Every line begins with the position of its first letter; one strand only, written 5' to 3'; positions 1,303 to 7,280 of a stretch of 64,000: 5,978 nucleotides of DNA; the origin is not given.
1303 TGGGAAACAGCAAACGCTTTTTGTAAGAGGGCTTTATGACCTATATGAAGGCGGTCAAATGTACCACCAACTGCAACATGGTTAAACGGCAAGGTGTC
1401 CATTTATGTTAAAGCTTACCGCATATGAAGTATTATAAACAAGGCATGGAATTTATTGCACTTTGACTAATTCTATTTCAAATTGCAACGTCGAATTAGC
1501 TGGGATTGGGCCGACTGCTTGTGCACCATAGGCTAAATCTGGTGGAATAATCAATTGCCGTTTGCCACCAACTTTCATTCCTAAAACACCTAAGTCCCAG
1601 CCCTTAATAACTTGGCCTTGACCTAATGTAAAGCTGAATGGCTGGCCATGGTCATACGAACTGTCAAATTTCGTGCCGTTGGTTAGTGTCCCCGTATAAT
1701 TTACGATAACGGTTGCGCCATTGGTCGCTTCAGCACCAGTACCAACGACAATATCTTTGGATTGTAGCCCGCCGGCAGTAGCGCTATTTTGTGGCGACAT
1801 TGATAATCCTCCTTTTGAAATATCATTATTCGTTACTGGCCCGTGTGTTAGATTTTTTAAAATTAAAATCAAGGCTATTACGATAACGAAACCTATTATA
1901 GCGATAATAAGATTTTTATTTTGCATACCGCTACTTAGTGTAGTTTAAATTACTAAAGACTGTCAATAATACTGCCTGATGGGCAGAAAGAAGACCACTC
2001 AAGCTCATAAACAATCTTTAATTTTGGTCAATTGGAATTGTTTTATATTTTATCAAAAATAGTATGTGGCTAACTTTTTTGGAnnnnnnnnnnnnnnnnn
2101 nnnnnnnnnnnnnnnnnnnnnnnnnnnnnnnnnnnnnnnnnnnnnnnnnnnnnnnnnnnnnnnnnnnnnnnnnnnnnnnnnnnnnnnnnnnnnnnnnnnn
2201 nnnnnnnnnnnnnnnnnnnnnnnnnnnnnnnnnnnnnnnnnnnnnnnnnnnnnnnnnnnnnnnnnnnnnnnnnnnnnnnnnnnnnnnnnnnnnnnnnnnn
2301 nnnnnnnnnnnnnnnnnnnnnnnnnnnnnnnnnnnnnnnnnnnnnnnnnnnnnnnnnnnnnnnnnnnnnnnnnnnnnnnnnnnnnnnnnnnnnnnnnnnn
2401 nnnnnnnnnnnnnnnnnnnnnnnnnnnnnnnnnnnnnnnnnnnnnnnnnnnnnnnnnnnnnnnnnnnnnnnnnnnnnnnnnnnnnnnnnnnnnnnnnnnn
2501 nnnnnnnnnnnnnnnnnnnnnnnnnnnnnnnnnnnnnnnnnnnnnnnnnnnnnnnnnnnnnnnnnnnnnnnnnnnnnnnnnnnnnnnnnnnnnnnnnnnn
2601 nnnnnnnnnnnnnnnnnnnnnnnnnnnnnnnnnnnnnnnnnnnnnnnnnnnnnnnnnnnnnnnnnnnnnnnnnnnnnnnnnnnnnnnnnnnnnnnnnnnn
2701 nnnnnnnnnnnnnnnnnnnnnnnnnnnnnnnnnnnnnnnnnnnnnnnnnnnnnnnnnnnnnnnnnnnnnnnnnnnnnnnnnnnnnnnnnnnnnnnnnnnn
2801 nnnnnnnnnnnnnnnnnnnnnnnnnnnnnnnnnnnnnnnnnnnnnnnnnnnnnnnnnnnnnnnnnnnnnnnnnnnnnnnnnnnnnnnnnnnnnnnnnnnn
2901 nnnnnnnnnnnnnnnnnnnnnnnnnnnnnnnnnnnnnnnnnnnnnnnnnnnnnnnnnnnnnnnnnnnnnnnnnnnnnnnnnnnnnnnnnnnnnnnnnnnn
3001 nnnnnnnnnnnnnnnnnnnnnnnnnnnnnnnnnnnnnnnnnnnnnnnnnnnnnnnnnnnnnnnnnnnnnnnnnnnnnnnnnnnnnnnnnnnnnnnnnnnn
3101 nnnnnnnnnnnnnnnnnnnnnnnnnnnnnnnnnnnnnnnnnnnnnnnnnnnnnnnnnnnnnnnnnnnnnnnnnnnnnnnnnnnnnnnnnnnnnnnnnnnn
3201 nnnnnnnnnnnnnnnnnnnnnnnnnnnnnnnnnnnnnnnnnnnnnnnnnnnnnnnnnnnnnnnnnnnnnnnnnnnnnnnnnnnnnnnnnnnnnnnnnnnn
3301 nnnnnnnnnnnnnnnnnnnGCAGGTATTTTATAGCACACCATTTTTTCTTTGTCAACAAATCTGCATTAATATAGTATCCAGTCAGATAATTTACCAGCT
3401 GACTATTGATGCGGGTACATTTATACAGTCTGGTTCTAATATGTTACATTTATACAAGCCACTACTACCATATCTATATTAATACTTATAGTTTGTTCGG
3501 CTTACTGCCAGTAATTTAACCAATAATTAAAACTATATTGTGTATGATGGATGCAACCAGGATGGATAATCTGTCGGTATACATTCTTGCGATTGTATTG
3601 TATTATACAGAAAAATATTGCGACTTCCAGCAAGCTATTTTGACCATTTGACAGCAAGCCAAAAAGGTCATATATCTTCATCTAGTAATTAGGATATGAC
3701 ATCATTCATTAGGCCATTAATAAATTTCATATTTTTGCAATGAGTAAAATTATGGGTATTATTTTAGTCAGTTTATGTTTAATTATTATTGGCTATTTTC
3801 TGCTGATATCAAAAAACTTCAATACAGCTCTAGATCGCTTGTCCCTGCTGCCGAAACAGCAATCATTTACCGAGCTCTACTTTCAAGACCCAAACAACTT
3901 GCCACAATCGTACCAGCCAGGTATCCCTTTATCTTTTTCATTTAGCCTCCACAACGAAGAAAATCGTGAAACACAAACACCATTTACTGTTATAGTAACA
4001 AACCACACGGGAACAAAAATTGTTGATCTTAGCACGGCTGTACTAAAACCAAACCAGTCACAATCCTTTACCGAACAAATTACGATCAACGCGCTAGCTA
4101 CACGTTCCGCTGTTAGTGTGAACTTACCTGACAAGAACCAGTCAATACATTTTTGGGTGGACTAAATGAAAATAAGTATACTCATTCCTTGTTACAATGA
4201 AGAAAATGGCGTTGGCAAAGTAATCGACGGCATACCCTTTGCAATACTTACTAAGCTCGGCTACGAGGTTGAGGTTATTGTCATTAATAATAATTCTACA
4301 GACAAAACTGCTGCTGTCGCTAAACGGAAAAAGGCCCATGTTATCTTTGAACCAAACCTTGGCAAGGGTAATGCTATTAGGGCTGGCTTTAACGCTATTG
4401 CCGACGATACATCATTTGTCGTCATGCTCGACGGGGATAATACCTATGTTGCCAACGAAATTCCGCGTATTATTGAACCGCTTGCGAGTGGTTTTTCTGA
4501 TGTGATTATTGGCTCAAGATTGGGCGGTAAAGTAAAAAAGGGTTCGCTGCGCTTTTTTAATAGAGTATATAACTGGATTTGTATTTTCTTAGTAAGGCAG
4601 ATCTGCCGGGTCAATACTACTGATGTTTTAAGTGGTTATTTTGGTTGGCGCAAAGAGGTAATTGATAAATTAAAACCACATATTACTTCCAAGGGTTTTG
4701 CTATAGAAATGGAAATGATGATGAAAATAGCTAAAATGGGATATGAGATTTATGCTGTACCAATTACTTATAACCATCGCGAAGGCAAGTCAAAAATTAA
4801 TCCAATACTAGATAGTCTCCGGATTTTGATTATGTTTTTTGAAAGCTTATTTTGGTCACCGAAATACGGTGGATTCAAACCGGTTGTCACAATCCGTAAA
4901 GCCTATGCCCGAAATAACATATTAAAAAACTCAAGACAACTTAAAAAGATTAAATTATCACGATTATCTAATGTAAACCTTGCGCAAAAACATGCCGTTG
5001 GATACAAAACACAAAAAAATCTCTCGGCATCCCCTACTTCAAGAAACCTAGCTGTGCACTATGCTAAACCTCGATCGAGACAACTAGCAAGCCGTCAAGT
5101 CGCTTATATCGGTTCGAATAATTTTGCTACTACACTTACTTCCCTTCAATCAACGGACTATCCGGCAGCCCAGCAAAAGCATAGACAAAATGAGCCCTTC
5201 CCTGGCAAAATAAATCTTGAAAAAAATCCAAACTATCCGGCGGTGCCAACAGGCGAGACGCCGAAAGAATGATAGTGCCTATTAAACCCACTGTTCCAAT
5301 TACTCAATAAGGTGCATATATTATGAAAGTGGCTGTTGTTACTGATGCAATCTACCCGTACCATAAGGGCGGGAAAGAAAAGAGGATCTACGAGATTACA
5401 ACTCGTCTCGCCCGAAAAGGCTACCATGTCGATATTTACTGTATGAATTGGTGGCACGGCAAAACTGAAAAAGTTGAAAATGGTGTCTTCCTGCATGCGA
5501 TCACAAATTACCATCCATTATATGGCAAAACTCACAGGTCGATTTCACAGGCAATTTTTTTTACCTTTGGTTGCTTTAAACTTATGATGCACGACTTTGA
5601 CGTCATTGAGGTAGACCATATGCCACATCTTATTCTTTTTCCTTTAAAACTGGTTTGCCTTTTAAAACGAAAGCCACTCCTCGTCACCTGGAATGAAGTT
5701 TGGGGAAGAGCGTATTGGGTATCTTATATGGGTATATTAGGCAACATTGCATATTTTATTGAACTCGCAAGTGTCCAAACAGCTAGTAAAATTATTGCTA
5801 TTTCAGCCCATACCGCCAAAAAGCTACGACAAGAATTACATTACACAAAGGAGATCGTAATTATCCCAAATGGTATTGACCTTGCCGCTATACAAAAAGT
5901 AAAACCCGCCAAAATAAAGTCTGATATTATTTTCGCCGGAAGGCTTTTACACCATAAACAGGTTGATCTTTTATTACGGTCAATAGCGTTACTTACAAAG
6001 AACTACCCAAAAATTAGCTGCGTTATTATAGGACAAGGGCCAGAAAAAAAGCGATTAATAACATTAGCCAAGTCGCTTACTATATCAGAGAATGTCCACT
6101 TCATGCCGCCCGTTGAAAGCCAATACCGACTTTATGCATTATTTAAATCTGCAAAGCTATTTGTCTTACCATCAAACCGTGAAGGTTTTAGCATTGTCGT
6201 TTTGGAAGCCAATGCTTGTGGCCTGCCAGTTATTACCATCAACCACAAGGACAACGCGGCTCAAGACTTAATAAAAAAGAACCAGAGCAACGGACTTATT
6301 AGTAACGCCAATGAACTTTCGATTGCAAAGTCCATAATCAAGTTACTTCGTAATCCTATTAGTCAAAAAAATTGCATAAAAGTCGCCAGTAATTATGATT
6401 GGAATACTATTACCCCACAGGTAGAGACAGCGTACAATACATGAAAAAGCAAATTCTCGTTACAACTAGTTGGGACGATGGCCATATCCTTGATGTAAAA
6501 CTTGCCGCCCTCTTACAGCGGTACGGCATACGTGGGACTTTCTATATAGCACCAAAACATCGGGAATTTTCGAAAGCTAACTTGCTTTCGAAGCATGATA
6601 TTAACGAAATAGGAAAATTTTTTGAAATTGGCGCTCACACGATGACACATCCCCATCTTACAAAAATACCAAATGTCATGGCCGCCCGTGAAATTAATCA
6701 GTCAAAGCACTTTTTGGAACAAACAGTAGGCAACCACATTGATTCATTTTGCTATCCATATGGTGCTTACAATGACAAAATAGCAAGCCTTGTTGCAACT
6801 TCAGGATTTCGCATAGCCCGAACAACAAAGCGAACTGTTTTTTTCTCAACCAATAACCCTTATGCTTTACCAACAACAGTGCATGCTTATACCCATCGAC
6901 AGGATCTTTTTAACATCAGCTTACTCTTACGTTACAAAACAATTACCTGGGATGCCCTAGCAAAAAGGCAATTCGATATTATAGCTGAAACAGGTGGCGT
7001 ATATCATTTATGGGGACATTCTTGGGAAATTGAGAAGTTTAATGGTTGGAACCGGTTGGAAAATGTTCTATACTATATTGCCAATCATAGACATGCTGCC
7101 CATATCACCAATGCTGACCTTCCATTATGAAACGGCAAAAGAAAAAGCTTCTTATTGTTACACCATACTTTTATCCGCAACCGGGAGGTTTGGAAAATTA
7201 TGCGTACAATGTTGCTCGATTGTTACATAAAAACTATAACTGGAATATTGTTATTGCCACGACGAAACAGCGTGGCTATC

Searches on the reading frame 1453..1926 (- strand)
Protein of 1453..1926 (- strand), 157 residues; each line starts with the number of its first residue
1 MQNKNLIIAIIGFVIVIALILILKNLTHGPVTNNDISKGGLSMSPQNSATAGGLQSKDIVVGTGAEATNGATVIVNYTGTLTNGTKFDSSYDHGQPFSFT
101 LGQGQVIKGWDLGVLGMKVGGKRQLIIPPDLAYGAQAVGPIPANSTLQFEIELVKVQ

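Call 39: search_protein_families(library=pfam, proteins=[window:1453-1926:-], max_evalue=0.00001)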
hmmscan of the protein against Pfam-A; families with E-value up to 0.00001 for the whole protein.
window:1453-1926:- (157 aa): 1 family
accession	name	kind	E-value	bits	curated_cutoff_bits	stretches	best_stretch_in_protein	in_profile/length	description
PF00254.34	FKBP_C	-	1.2e-36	125.3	21.1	1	66-154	3-94/94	FKBP-type peptidyl-prolyl cis-trans isomerase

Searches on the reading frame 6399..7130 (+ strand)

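Call 39: search_protein_families(library=pfam, proteins=[window:6399-7130:+], max_evalue=0.00001)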
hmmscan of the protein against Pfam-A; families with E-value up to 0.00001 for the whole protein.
window:6399-7130:+ (243 aa): 1 family
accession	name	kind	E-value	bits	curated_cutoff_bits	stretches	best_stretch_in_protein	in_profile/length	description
PF01522.26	Polysacc_deac_1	-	1.6e-18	67.3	23.1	1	19-138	7-122/124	Polysaccharide deacetylase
